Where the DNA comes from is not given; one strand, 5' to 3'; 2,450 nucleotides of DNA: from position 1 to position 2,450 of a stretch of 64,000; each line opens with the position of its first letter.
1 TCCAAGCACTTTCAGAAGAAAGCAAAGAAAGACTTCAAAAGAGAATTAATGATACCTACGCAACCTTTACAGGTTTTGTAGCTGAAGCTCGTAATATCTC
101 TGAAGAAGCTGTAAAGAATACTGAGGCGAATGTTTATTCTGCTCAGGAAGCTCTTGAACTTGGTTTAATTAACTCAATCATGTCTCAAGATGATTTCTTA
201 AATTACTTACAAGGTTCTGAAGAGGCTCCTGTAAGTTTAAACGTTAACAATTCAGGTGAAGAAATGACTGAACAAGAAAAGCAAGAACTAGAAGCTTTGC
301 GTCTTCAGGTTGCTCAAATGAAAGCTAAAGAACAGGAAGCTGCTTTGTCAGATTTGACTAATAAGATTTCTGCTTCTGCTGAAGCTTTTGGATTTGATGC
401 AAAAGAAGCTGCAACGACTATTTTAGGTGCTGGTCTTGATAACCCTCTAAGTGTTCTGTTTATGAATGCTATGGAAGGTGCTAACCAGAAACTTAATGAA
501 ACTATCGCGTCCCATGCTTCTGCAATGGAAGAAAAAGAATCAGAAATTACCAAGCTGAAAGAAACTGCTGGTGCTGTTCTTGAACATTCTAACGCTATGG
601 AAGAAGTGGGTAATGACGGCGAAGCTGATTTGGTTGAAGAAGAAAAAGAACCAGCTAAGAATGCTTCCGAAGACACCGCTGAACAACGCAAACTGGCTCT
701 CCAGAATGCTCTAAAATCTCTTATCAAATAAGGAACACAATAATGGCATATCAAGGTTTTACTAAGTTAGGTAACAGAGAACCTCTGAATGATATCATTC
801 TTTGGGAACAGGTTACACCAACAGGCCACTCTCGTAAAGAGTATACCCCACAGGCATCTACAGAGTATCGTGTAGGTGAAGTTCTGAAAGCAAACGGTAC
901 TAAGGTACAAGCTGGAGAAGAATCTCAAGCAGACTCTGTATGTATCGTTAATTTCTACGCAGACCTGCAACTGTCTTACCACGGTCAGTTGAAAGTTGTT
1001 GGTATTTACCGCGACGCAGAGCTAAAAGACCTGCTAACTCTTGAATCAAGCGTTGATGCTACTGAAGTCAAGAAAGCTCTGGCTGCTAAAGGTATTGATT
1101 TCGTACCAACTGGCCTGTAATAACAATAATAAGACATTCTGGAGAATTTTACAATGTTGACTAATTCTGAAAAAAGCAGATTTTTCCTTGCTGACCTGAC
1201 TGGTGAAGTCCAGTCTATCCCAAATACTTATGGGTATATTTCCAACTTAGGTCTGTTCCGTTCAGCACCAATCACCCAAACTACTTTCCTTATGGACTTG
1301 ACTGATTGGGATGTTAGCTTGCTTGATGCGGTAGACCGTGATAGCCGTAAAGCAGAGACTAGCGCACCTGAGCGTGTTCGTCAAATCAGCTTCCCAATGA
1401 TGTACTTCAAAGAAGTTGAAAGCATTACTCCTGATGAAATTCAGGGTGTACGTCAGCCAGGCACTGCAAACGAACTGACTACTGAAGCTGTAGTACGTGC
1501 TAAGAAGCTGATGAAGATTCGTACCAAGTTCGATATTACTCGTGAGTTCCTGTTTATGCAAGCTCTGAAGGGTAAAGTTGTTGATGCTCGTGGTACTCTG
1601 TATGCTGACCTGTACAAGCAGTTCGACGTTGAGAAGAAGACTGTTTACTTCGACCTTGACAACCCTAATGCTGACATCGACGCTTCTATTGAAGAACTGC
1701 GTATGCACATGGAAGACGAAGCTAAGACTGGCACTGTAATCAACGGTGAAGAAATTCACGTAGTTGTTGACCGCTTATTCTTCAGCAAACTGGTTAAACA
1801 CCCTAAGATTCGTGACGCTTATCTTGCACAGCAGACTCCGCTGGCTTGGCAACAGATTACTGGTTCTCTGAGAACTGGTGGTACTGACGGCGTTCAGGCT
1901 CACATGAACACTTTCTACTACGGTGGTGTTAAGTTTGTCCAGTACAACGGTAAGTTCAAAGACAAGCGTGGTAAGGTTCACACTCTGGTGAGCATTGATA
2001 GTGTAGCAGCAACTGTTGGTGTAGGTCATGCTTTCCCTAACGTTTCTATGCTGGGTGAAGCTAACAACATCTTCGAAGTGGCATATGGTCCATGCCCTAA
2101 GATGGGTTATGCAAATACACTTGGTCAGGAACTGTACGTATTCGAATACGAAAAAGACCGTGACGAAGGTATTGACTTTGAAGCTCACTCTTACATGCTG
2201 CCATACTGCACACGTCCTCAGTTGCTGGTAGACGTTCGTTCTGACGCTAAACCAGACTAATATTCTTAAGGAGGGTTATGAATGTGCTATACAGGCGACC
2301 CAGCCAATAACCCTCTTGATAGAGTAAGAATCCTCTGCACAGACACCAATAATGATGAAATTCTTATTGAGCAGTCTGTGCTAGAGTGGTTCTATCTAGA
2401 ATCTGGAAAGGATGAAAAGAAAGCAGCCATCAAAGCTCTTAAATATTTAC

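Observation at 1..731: Protease-scaffold fusion with a possible nested internal start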

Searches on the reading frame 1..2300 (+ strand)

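Call 8: search_protein_families(library=pfam, proteins=[L002:3385-4728:+], max_evalue=0.1)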
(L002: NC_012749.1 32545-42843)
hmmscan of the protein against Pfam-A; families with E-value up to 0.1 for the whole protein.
L002:3385-4728:+ (448 aa): 3 families
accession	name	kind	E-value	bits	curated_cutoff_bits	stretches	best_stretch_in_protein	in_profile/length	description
PF01343.23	Peptidase_S49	-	5.4e-39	134.1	24.9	1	134-275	5-147/154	Peptidase family S49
PF25145.1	NfeD1b_N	-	1.2e-08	35.2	40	1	85-177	14-101/189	NfeD1b, N-terminal domain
PF00574.28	CLP_protease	-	0.011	16.1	20.2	1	102-268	43-181/182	Clp protease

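Call 9: search_protein_families(library=phrogs, proteins=[L002:3385-4728:+], max_evalue=0.01)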
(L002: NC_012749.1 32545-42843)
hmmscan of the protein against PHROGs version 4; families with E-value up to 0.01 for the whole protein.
L002:3385-4728:+ (448 aa): 9 families
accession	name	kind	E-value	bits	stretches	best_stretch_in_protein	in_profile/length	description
phrog_53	-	head and packaging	8e-118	396.1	1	1-447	4-458/583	head maturation protease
phrog_4759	-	unknown function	5.1e-56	190.7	1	1-189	4-207/209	-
phrog_33023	-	unknown function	2.6e-37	129.8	1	50-396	56-432/507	-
phrog_94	-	head and packaging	1.9e-08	35.3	1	96-166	108-176/622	head maturation protease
phrog_16406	-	unknown function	2.2e-06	27.6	1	209-299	385-472/601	-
phrog_24195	-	unknown function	6e-05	23.9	1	232-269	12-49/61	-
phrog_1827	-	other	0.00029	21.2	1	107-186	54-125/202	ATP-dependent protease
phrog_8940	-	tail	0.0004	21.2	1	225-296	5-73/201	capsid assembly protein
phrog_24209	-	unknown function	0.00055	20.8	1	88-129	3-44/49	-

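Call 27: search_dna_similar(query=L002:3385-4728:+, collection=phages, mode=protein, rows=spread, max_rows=60, max_evalue=1e-10)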
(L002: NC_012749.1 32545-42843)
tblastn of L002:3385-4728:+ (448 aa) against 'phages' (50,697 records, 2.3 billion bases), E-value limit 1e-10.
Records with a match: 1017; places in all: 1021; records where one place covers at least 80% of the query: 301.
Best place of each record, by identity: >=99% 205; 95-99% 8; 90-95% 42; 80-90% 1; 60-80% 1; <60% 760.
By first word of the organism name: Escherichia 218; Salmonella 171; Rheinheimera 115; Vibrio 65; Acinetobacter 42; Klebsiella 34; Erwinia 31; Shigella 23; Rhodobacter 23; Proteus 21; and 52 more.
By host as written in the record: - 151; Rheinheimera sp. BAL341 115; Escherichia coli 66; Salmonella enterica subsp. enterica serovar Typhimurium 26; Salmonella enterica 24; Rhodobacter capsulatus YW1 23; Escherichia coli K-12 MG1655 20; Acinetobacter baumannii 18; and 270 more.
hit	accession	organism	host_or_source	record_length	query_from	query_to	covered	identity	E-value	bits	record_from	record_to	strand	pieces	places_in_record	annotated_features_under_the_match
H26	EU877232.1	Escherichia phage wV8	Escherichia coli O157:H7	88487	1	448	100%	100.0%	0e+0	828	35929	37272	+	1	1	61: putative head maturation protease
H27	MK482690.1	Escherichia phage vB_EcoM_LMP34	Escherichia coli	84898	1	448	100%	99.8%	0e+0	827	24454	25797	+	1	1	hypothetical protein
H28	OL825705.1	Escherichia phage vB_EcoM_DE7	Escherichia coli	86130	1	448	100%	99.8%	0e+0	827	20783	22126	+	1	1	putative head maturation protease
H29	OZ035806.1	Felixounavirus NRG857CP1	-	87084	1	448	100%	99.8%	0e+0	827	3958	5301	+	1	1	record has no annotation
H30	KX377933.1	Escherichia phage vB_EcoM_Alf5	Escherichia coli K12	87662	1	448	100%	99.6%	0e+0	825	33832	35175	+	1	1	putative head maturation protease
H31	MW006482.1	Salmonella phage GEC_vB_NS7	Salmonella enterica Typhimurium SeT.6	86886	1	448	100%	99.6%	0e+0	825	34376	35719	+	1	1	head maturation protease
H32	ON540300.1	Escherichia phage ECOH1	Escherichia coli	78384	1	448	100%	99.6%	0e+0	825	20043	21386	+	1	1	sppA: putative signal peptide peptidase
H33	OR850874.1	Salmonella phage S.Kent 1-2-1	Salmonella enterica subsp. enterica ...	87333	1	448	100%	99.6%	0e+0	825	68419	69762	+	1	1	record has no annotation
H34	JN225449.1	Enterobacteria phage UAB_Phi87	Salmonella enterica subsp. enterica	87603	1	448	100%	99.6%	0e+0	823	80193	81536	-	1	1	protease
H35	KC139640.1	Salmonella phage FSL SP-107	Salmonella enterica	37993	1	448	100%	99.3%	0e+0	823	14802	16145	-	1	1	putative prohead protease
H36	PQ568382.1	Salmonella phage HMD-P8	Salmonella sp.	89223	1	448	100%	99.3%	0e+0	823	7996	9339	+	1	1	head maturation protease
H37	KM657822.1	Escherichia phage vB_EcoM-VpaE1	Escherichia coli B strains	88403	1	448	100%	99.1%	0e+0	822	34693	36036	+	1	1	head maturation protease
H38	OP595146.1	Escherichia phage vB_EcoM_DE17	Escherichia coli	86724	1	448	100%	98.9%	0e+0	820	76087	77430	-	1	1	prohead protease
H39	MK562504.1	Enterobacteria phage CHB7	Escherichia coli; Shigella sonnei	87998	1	448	100%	91.7%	0e+0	770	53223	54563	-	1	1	head maturation protease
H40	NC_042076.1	Shigella phage Sf17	Shigella boydii; Shigella flexneri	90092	1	448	100%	91.3%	0e+0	752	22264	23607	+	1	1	head maturation protease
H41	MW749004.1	Hafnia phage vB_HpaM_Zyzzx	Hafnia paralvei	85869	1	408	91%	51.8%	4e-110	362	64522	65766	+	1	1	putative head maturation protease | hypothetical protein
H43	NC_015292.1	Erwinia phage phiEa104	-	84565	1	435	97%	45.7%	1e-96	323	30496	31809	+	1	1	head maturation protease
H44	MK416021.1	Klebsiella phage ST846-OXA48phi9.1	Klebsiella pneumoniae ST846-OXA48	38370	4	282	62%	39.0%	5e-35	144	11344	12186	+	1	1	S49 family peptidase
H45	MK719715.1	Rheinheimera phage vB_RspM_Barba9A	Rheinheimera sp. BAL341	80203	8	280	61%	36.0%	8e-27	119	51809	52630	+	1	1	peptidase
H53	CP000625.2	Burkholderia phage phi644-2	Burkholderia pseudomallei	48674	6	275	60%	34.8%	4e-32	135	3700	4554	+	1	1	gp5, prophage LambdaMc01, peptidase, U7 family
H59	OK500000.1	Proteus phage vB_PmiS_DoubleBarrel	Proteus mirabiliis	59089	26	279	57%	35.2%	3e-31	132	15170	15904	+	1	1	putative prohead protease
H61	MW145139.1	Providencia phage Kokobel1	Providencia stuartii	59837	63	290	51%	38.0%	4e-32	135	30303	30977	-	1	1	head-tail preconnector protease C / scaffolding domain Nu3 protein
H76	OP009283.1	Rhodobacter phage RcPacific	Rhodobacter capsulatus YW1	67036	56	291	53%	33.6%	3e-27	120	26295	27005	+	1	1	capsid maturation protease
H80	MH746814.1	Acinetobacter phage vB_AbaM_B09_Aci05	Acinetobacter baumannii Paris-B09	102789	62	275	48%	36.1%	2e-25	115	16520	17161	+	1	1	SohB protein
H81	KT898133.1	Aeromonas phage phiARM81ld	Aeromonas sp. ARM81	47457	1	270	60%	27.9%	2e-22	106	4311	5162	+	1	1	head maturation protease C | portal protein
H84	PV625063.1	Vibrio phage phiVP505_23LXQ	Vibrio parahaemolyticus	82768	47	269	50%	29.6%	6e-15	84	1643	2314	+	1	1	hypothetical protein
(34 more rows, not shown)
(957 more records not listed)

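Call 28: get_annotated_region(hit=H39, flank=2500)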
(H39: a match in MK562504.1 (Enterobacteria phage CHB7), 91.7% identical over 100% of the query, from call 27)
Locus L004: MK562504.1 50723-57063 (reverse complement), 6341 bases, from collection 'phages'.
description: Enterobacteria phage CHB7, complete genome.
organism: Enterobacteria phage CHB7 (NCBI taxid 2530182)
taxonomy: Viruses; Duplodnaviria; Heunggongvirae; Uroviricota; Caudoviricetes; Ounavirinae; Suspvirus
host: Escherichia coli; Shigella sonnei; source: pond water; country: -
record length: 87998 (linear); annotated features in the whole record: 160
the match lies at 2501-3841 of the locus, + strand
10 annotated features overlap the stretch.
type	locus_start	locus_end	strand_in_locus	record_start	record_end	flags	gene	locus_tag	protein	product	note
CDS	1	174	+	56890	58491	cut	-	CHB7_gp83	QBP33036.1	terminase large subunit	IPR004921, T4likevirus-type terminase large subunit; IPR006517, archeophage PsiM2 large terminase subunit; IPR035421, ...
CDS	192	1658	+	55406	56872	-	-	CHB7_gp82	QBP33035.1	hypothetical protein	putative DNA-binding domain-containing protein; similar to phage SUSP1 gp02 and SUSP2 gp02; gp82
CDS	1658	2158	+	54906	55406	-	-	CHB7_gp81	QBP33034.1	hypothetical protein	similar to phage SUSP1 gp03 and SUSP2 gp03; gp80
CDS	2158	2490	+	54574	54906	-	-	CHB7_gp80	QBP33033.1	hypothetical protein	similar to phage SUSP1 gp04 and SUSP2 gp04; gp80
CDS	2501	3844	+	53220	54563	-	-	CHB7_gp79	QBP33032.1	head maturation protease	IPR002142, peptidase S49; IPR029045, ClpP/crotonase-like domain superfamily; IPR033855, bacteriophage protein C; gp79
CDS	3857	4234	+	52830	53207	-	-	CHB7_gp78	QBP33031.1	hypothetical protein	similar to phage Mordin gp78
CDS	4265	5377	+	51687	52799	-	-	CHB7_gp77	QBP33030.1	major capsid protein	coat protein; IPR005564, major capsid protein GpE-like; gp77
CDS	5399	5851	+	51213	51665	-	-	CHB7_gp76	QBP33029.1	hypothetical protein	similar to phage SUSP1 gp08 and SUSP2 gp08; gp76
CDS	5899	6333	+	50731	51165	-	-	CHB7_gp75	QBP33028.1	hypothetical protein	similar to phage SUSP1 gp09 and SUSP2 gp09; gp75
CDS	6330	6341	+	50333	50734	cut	-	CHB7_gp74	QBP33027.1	hypothetical protein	similar to phage SUSP1 gp10 and SUSP2 gp10; gp74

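Call 29: get_annotated_region(hit=H41, flank=2500)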
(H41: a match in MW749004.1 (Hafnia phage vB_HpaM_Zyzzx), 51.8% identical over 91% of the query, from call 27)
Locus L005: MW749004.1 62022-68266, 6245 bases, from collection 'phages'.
description: Hafnia phage vB_HpaM_Zyzzx, complete genome.
organism: Hafnia phage vB_HpaM_Zyzzx (NCBI taxid 2836109)
taxonomy: Viruses; Duplodnaviria; Heunggongvirae; Uroviricota; Caudoviricetes; Ounavirinae
host: Hafnia paralvei; source: Orem; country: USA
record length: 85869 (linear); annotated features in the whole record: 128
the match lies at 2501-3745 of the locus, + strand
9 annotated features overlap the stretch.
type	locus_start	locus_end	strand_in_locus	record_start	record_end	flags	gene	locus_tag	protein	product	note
CDS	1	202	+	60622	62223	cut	-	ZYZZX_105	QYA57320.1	putative terminase large subunit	-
CDS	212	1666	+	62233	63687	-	-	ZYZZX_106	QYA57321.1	putative portal protein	-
CDS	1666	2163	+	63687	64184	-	-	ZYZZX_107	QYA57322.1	hypothetical protein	-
CDS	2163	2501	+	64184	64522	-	-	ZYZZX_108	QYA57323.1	hypothetical protein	-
CDS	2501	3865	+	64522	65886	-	-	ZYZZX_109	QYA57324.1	putative head maturation protease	-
CDS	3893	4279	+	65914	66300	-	-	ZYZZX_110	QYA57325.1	putative structural protein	-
CDS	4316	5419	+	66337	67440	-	-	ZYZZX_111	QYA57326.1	putative major capsid protein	-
CDS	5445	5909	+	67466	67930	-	-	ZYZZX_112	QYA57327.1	hypothetical protein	-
CDS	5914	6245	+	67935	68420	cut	-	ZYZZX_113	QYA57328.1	hypothetical protein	-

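Call 30: get_annotated_region(hit=H43, flank=2500)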
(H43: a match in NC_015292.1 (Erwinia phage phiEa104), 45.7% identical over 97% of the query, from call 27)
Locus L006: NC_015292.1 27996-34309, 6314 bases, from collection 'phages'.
description: Erwinia phage phiEa104, complete genome.
organism: Erwinia phage phiEa104 (NCBI taxid 925986)
taxonomy: Viruses; Duplodnaviria; Heunggongvirae; Uroviricota; Caudoviricetes; Ounavirinae; Kolesnikvirus; Kolesnikvirus Ea214
host: -; source: -; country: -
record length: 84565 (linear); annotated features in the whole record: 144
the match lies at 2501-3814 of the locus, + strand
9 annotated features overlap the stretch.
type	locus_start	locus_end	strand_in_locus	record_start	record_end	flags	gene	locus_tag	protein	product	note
CDS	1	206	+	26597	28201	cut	ter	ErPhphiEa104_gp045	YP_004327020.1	terminase large subunit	-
CDS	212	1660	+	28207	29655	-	-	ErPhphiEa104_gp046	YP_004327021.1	portal protein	-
CDS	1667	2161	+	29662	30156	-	-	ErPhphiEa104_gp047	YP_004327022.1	hypothetical protein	-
CDS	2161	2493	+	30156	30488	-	-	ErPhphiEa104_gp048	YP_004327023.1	head protein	-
CDS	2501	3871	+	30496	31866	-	-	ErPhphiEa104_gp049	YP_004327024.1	head maturation protease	-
CDS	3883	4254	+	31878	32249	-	-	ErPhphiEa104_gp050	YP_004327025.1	tail protease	-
CDS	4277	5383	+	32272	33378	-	-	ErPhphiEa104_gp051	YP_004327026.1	putative major capsid protein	-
CDS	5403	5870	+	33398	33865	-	-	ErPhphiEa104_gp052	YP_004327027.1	hypothetical protein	-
CDS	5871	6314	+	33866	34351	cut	-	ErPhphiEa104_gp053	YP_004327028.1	tail completion or Neck1 protein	-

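Call 31: get_annotated_region(hit=H44, flank=2500)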
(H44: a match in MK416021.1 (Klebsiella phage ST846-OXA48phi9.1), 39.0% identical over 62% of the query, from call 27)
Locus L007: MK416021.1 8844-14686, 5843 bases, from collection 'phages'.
description: Klebsiella phage ST846-OXA48phi9.1, complete genome.
organism: Klebsiella phage ST846-OXA48phi9.1 (NCBI taxid 2510488)
taxonomy: Viruses; Duplodnaviria; Heunggongvirae; Uroviricota; Caudoviricetes
host: Klebsiella pneumoniae ST846-OXA48; source: -; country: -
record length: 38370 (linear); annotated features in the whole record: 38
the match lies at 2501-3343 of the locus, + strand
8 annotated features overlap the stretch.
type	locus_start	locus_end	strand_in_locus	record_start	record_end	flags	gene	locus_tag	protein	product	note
CDS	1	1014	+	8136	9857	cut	-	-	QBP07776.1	terminase large subunit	-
CDS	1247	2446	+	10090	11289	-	-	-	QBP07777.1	portal protein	-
CDS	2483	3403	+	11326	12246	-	-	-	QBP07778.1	S49 family peptidase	-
CDS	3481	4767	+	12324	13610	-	-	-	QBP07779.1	major capsid protein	-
CDS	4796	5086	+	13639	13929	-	-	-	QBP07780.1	hypothetical protein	Gp7 phage protein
CDS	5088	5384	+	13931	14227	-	-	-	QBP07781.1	head-tail connector protein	Phage gp6-like head-tail connector protein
CDS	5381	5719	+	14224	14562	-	-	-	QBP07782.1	head-tail adaptor protein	-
CDS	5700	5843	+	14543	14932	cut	-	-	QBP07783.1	hypothetical protein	-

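Call 32: get_annotated_region(hit=H45, flank=2500)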
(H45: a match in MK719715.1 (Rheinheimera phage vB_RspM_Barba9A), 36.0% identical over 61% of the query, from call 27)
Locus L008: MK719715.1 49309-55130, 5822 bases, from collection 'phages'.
description: Rheinheimera phage vB_RspM_Barba9A, complete genome.
organism: Rheinheimera phage vB_RspM_Barba9A (NCBI taxid 2565697)
taxonomy: Viruses; Duplodnaviria; Heunggongvirae; Uroviricota; Caudoviricetes; Barbavirus; Barbavirus barba18A
host: Rheinheimera sp. BAL341; source: -; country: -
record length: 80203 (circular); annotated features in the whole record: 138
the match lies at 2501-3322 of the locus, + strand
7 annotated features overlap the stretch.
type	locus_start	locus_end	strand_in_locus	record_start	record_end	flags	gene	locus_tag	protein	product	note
CDS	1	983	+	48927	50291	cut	-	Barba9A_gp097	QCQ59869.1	terminase large subunit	annotation based on sequence similarity to NCBI YP_006987032.1 and Pfam PF03237.15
CDS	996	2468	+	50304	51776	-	-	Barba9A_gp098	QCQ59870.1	putative portal protein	annotation based on sequence similarity to NCBI ATW58229.1 and Pfam PF06074.12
CDS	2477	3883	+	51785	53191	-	-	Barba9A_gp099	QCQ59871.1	peptidase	annotation based on sequence similarity to NCBI AUR92126.1 and Pfam PF01343.18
CDS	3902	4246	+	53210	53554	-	-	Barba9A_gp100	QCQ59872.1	hypothetical protein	-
CDS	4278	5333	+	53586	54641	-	-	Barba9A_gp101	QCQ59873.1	major capsid protein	annotation based on sequence similarity to NCBI WP_058124248.1 and Pfam PF03864.15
CDS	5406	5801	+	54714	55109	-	-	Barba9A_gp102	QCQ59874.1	hypothetical protein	annotation based on sequence similarity to NCBI YP_009009362.2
CDS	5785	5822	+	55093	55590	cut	-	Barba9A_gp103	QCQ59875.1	hypothetical protein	annotation based on sequence similarity to NCBI AOQ26860.2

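Call 33: get_annotated_region(hit=H61, flank=2500)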
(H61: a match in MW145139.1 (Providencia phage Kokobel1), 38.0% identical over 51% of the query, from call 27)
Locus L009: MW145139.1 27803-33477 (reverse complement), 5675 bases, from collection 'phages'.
description: Providencia phage Kokobel1, complete genome.
organism: Providencia phage Kokobel1 (NCBI taxid 2783540)
taxonomy: Viruses; Duplodnaviria; Heunggongvirae; Uroviricota; Caudoviricetes; Casjensviridae; Kokobelvirus; Kokobelvirus kokobel1
host: Providencia stuartii; source: sewage sample; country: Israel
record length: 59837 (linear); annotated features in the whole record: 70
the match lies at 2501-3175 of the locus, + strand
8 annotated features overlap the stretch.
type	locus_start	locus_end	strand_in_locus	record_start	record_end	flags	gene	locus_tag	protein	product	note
CDS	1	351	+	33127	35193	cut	-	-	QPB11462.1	terminase DNA packaging protein A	head, terminase DNA packaging protein A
CDS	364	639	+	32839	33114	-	-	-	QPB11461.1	head-tail joining protein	head, head-tail joining protein W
CDS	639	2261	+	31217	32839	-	-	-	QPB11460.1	portal protein B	head, portal protein B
CDS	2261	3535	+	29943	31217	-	-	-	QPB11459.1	head-tail preconnector protease C / scaffolding domain Nu3 protein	head, head-tail preconnector protease C / Phage head, scaffolding domain Nu3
CDS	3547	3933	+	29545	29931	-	-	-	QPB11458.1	hypothetical protein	-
CDS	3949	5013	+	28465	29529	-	-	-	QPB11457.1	capsid and scaffold protein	-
CDS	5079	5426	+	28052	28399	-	-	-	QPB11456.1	hypothetical protein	-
CDS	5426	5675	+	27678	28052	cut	-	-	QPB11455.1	hypothetical protein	-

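Call 34: get_annotated_region(hit=H53, flank=2500)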
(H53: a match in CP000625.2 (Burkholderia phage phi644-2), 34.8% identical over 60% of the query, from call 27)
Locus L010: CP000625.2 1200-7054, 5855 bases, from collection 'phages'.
description: Burkholderia phage phi644-2, complete genome.
organism: Burkholderia phage phi644-2 (NCBI taxid 2881400)
taxonomy: Viruses; Duplodnaviria; Heunggongvirae; Uroviricota; Caudoviricetes; Stanholtvirus; Stanholtvirus sv6442
host: Burkholderia pseudomallei; source: -; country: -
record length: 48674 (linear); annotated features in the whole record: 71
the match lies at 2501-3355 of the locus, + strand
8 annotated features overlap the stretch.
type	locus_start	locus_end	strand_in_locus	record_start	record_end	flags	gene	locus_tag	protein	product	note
CDS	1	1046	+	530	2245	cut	-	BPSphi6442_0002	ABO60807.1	gp2, phage terminase, large subunit, putative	identified by match to protein family HMM PF03354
CDS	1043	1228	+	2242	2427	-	-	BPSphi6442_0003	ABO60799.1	gp3, conserved hypothetical protein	-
CDS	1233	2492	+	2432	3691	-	-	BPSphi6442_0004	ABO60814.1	gp4, phage portal protein, HK97 family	identified by match to protein family HMM PF04860; match to protein family HMM TIGR01537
CDS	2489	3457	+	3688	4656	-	-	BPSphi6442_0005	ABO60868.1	gp5, prophage LambdaMc01, peptidase, U7 family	identified by match to protein family HMM PF01343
CDS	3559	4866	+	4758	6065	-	-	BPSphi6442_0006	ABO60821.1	gp6, major capsid head protein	identified by match to protein family HMM PF05065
CDS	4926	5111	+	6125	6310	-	-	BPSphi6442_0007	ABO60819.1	gp7, conserved hypothetical protein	-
CDS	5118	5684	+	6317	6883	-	-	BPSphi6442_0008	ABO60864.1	gp8, conserved hypothetical protein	identified by match to protein family HMM TIGR02215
CDS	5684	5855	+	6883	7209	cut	-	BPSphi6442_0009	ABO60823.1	gp9, phage head-tail adaptor, putative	identified by match to protein family HMM PF06264; match to protein family HMM TIGR01563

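Call 35: get_annotated_region(hit=H59, flank=2500)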
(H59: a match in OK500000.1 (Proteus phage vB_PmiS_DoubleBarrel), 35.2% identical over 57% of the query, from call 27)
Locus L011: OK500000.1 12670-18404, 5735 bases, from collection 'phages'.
description: Proteus phage vB_PmiS_DoubleBarrel, complete genome.
organism: Proteus phage vB_PmiS_DoubleBarrel (NCBI taxid 2894805)
taxonomy: Viruses; Duplodnaviria; Heunggongvirae; Uroviricota; Caudoviricetes; Casjensviridae; Lavrentievavirus
host: Proteus mirabiliis; source: -; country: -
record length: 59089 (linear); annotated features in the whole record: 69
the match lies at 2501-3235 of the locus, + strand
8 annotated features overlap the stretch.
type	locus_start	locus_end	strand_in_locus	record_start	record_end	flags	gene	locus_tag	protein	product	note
CDS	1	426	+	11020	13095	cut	-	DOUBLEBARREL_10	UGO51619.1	putative terminase large subunit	gp10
CDS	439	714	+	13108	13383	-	-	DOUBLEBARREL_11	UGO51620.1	putative head-to-tail joining protein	gp11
CDS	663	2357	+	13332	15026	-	-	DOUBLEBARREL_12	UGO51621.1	putative portal protein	gp12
CDS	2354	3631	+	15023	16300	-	-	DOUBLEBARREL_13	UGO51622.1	putative prohead protease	gp13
CDS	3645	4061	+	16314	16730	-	-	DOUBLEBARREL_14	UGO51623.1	putative head decoration protein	gp14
CDS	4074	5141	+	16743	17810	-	-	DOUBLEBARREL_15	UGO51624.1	putative major capsid protein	gp15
CDS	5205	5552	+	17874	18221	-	-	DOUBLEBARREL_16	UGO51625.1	hypothetical protein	gp16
CDS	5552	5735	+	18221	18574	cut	-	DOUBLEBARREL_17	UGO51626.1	putative head closure protein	gp17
